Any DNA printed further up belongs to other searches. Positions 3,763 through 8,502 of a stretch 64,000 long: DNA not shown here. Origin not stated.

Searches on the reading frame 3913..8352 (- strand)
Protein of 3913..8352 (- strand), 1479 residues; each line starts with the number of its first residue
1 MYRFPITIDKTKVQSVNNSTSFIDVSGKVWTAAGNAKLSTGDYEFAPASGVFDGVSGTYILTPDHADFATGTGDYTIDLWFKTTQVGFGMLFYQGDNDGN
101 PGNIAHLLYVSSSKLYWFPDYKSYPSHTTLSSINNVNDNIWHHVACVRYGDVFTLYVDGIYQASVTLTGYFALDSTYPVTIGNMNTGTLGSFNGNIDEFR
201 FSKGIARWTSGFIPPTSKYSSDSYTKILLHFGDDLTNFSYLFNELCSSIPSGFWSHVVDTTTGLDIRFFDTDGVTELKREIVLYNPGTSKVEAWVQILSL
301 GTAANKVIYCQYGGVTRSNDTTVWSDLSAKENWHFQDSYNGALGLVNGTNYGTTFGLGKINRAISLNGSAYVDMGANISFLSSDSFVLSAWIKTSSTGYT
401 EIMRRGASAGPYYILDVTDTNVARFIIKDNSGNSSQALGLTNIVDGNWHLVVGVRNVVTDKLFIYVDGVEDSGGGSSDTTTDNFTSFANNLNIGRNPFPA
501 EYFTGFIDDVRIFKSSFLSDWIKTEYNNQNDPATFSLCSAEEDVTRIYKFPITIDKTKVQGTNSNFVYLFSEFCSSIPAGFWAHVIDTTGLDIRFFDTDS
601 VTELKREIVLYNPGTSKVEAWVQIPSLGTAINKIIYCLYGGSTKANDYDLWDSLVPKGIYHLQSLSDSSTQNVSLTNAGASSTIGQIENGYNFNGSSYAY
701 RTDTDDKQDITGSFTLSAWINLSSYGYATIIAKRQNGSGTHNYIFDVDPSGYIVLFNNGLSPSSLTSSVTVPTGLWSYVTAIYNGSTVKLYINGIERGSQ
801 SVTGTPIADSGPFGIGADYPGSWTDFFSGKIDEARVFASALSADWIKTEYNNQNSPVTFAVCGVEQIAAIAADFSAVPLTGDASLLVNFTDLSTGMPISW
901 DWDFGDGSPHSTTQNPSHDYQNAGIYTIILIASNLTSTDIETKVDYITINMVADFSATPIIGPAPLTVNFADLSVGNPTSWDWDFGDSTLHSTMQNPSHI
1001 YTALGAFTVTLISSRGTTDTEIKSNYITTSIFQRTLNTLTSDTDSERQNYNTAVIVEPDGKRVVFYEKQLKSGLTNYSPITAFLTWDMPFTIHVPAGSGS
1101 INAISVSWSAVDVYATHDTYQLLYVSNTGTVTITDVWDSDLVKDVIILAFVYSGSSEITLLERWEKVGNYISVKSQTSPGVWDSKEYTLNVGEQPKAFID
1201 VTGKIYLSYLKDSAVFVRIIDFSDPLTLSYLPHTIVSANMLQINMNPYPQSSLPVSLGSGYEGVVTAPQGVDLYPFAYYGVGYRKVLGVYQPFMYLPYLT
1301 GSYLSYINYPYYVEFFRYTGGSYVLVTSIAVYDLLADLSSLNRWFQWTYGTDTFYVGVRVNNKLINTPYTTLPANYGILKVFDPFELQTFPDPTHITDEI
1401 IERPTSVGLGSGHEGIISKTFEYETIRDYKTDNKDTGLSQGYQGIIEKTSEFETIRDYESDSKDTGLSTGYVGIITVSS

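Call 9: search_protein_families(library=pfam, proteins=[window:3913-8352:-], max_evalue=0.01)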
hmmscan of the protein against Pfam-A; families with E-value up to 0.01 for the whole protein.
window:3913-8352:- (1479 aa): 6 families
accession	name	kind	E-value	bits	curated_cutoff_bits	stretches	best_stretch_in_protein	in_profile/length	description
PF13385.13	Laminin_G_3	-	6.3e-68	228.1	27.6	3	705-847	11-151/151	Concanavalin A-like lectin/glucanases superfamily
PF18911.6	PKD_4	-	8e-27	93.6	27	2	884-949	21-85/85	PKD domain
PF00801.26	PKD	-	8.6e-19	67.8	23.5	2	878-935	8-68/80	PKD domain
PF02210.31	Laminin_G_2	-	5.8e-15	56.3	22.9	1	81-202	1-124/126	Laminin G domain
PF10102.14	DUF2341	-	2.3e-09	38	23.4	1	591-645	3-56/84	Domain of unknown function (DUF2341)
PF00054.30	Laminin_G_1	-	1.5e-08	35.4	24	0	114-162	30-76/131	Laminin G domain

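Call 97: find_encoding_contigs(protein=window:3913-8352:-, flank=10000, max_places=2)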
Protein window:3913-8352:- (1479 aa): 1 contig read that carries it; 1 place shown.
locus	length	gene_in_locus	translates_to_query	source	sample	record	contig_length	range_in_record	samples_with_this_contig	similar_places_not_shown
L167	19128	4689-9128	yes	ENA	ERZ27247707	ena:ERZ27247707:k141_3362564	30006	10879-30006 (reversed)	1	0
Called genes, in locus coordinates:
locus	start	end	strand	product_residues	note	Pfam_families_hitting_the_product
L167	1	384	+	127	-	?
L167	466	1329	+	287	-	-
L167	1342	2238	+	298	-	PF01436:NHL (weak)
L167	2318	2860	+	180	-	-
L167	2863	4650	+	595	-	-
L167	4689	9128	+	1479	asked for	PF00054:Laminin_G_1 (faint), PF02210:Laminin_G_2, PF13385:Laminin_G_3, PF13385:Laminin_G_3, PF00801:PKD, PF18911:PKD_4, PF00801:PKD (weak), PF18911:PKD_4, +2 more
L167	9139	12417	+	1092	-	-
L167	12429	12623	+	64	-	-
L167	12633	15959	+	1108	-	PF00801:PKD, PF18911:PKD_4, PF00801:PKD, PF18911:PKD_4, PF00801:PKD, PF18911:PKD_4, PF01436:NHL (faint), PF13385:Laminin_G_3 (weak)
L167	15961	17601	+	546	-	-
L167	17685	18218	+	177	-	-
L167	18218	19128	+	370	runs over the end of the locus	PF04055:Radical_SAM, PF13186:SPASM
